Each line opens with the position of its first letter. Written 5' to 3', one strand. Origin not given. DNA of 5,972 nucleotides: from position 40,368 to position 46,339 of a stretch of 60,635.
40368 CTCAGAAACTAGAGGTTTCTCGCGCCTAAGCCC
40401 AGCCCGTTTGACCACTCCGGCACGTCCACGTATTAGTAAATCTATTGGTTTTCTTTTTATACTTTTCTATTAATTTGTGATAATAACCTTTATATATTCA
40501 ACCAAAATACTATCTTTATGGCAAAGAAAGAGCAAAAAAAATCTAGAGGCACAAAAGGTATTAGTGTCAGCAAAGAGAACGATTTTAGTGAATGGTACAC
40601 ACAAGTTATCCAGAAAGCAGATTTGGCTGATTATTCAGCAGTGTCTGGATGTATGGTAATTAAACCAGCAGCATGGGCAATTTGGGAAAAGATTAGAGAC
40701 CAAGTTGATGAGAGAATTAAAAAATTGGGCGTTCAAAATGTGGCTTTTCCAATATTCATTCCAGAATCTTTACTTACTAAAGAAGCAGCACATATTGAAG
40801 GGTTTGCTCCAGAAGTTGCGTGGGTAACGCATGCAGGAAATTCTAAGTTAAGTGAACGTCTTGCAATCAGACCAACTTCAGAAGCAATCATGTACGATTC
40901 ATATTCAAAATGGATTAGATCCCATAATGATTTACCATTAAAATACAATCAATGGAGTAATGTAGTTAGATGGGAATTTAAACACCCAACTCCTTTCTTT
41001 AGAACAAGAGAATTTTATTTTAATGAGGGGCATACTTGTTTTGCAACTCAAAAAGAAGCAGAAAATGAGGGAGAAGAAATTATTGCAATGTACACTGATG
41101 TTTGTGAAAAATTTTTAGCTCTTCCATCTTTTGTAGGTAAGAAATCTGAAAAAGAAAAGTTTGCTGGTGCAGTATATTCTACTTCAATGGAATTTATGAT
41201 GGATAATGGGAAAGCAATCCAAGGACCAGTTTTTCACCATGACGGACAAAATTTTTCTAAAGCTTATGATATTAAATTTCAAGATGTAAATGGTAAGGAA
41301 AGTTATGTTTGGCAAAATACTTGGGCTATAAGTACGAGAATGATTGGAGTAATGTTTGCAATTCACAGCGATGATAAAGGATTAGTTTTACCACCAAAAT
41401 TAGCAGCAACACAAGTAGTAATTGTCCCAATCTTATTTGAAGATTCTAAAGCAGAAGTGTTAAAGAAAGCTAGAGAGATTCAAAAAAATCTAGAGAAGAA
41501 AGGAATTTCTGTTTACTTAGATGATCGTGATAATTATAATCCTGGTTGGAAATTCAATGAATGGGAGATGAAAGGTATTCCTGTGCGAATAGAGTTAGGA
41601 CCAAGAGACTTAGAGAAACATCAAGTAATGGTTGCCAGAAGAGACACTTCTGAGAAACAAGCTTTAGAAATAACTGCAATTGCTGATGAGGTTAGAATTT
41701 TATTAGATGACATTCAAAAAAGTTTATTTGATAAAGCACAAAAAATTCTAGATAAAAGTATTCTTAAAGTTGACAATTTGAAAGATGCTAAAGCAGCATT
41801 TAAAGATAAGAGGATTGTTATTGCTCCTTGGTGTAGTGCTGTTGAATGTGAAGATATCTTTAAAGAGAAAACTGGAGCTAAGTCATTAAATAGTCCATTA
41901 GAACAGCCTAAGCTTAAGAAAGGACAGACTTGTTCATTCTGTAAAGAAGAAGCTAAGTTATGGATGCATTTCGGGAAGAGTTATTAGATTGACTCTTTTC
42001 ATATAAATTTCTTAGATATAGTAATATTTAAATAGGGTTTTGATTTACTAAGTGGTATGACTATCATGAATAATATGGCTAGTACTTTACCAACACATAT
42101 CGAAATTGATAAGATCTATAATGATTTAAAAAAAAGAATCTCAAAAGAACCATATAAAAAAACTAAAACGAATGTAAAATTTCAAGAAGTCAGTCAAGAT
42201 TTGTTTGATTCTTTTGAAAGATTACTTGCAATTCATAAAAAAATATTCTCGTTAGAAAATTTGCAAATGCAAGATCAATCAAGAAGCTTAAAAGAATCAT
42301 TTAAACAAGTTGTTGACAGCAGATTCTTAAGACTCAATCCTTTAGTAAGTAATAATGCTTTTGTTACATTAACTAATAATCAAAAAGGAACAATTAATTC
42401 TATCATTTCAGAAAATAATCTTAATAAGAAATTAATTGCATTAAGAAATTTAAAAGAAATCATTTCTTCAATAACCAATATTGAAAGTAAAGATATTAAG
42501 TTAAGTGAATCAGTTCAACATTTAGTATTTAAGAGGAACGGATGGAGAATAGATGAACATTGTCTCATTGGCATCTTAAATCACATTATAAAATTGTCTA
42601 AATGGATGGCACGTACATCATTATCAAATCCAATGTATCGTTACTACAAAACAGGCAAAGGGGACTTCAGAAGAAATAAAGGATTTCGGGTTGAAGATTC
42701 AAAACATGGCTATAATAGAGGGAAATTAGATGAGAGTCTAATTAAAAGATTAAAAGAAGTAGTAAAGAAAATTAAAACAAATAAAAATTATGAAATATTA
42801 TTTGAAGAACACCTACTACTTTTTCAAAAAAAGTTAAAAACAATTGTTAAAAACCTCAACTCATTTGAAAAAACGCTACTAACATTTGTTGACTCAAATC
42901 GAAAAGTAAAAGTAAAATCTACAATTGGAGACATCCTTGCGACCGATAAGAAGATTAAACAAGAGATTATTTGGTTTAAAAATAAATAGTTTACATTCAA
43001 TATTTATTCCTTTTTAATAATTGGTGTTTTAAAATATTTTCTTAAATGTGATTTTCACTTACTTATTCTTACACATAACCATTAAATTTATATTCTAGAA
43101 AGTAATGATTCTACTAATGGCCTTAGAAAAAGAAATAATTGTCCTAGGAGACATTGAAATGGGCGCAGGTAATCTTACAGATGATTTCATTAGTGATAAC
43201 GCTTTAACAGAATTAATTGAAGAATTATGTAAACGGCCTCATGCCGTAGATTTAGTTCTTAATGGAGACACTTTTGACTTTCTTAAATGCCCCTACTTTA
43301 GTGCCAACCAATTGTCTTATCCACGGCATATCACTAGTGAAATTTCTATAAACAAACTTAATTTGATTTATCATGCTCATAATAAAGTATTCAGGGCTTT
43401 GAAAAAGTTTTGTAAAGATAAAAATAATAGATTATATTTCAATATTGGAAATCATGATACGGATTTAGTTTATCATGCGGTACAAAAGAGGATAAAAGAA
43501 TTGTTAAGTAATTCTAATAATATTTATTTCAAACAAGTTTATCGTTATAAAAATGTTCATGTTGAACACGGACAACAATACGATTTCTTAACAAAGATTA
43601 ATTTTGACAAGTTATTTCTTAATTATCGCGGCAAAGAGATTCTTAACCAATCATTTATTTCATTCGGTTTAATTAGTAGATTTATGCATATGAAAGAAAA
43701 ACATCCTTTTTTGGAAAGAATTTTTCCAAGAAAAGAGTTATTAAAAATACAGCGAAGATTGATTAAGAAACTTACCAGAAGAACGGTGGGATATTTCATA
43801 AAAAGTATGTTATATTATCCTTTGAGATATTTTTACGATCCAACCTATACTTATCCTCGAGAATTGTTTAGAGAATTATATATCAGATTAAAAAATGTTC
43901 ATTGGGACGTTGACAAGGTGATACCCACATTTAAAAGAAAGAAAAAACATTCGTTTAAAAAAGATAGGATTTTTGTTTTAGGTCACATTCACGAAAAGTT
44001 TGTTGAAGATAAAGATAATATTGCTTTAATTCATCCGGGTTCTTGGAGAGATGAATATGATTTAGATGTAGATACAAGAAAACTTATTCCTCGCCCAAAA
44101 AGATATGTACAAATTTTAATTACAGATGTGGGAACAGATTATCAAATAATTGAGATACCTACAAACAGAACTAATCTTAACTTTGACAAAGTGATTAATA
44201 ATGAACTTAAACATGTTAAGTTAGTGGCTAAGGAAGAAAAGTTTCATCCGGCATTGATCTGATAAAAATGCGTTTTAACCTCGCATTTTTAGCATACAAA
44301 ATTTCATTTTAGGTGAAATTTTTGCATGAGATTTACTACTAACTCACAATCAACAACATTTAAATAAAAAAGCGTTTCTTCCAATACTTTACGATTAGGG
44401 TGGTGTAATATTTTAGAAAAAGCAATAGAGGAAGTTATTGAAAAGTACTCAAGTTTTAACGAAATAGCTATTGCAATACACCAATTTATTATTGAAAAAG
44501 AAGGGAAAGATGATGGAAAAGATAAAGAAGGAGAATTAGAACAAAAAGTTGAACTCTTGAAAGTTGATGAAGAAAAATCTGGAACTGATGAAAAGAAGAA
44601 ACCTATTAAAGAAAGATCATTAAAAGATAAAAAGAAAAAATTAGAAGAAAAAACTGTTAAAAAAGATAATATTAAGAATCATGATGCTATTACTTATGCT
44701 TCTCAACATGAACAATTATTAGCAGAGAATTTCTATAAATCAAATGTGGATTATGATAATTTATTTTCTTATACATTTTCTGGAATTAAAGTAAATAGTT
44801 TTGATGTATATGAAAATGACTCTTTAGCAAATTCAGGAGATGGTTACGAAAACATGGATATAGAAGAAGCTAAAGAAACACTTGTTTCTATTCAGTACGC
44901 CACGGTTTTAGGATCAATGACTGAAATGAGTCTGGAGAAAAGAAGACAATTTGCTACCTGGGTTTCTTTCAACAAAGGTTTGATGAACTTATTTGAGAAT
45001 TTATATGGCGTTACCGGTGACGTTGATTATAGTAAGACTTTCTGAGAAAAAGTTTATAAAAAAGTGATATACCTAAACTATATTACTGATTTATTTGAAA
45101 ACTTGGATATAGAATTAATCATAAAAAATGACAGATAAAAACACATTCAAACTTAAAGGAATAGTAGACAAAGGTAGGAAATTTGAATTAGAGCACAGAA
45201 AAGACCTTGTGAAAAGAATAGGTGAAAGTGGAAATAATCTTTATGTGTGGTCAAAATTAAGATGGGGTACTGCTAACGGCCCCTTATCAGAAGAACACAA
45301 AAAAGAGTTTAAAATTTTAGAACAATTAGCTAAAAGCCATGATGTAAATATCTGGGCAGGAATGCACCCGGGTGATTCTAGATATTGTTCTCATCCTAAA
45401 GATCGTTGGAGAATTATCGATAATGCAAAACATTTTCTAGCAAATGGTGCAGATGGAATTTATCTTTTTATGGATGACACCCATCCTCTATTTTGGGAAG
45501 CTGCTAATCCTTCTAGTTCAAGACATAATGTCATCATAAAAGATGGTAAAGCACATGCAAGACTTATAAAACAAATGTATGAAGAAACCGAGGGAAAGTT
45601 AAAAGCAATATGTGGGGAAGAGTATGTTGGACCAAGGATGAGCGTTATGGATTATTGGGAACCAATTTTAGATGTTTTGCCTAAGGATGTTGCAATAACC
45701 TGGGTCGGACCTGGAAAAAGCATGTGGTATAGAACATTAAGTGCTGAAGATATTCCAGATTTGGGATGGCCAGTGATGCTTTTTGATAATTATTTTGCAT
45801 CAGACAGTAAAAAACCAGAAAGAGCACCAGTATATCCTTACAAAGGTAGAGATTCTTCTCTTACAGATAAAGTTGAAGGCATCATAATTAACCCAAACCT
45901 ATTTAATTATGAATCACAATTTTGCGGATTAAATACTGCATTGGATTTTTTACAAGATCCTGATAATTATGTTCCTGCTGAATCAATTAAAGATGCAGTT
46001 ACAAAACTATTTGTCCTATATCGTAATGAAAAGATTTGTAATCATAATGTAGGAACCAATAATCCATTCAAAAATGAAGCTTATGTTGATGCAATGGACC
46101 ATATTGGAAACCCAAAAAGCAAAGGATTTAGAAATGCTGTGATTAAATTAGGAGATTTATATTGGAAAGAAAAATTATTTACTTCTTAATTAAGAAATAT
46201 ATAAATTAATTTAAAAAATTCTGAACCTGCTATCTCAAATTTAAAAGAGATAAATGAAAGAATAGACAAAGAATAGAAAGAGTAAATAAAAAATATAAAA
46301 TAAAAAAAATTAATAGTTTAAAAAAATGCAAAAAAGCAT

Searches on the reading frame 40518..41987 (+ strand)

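Call 14: search_protein_families(library=pfam, proteins=[window:40518-41987:+], max_evalue=0.00001)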
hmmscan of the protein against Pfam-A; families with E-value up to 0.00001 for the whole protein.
window:40518-41987:+ (489 aa): 3 families
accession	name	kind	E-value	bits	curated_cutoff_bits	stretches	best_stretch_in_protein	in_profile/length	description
PF03129.25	HGTP_anticodon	-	2.1e-22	79.5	21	1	299-393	1-92/94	Anticodon binding domain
PF00587.30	tRNA-synt_2b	-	4.3e-20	73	29.3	1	111-281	7-177/179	tRNA synthetase class II core domain (G, H, P, S and T)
PF09180.16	ProRS-C_1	-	9.5e-20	71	31.5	1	422-489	2-71/71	Prolyl-tRNA synthetase, C-terminal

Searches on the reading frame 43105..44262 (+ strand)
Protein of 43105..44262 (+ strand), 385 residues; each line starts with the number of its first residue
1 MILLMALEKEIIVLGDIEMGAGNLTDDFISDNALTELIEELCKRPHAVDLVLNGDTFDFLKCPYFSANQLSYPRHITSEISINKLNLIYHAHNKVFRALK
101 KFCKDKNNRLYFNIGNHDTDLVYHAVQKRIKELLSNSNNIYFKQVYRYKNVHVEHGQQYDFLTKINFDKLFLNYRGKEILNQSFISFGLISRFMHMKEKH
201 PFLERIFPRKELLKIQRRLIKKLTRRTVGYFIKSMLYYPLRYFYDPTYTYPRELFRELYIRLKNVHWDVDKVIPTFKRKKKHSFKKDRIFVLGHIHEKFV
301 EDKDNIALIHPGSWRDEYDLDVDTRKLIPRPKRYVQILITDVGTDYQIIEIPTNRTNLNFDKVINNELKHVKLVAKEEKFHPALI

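Call 62: search_protein_families(library=pfam, proteins=[window:43105-44262:+], max_evalue=0.0001)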
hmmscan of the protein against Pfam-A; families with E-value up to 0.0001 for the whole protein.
window:43105-44262:+ (385 aa): 2 families
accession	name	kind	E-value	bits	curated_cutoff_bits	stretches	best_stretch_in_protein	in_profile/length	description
PF00149.33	Metallophos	-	1.2e-05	26.3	21.5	1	11-179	3-139/191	Calcineurin-like phosphoesterase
PF12850.12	Metallophos_2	-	7.5e-05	23.2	27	0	279-316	99-137/154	Calcineurin-like phosphoesterase superfamily domain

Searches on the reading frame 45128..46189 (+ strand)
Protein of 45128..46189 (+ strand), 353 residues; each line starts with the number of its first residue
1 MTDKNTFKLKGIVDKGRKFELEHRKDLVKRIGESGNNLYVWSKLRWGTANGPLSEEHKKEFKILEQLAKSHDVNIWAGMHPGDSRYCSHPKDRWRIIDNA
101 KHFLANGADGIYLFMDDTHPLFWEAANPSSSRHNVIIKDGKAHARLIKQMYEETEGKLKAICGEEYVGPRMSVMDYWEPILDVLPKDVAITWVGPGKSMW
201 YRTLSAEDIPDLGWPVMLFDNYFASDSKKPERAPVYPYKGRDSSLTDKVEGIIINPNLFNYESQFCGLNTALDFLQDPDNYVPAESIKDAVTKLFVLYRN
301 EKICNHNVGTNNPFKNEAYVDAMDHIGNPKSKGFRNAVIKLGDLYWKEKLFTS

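Call 63: search_protein_families(library=pfam, proteins=[window:45128-46189:+], max_evalue=0.0001)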
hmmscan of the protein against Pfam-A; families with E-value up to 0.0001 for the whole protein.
window:45128-46189:+ (353 aa): 1 family
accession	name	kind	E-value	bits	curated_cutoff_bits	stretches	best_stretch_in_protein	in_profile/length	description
PF07555.19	NAGidase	-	9.3e-22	78.1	25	1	16-295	9-282/295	beta-N-acetylglucosaminidase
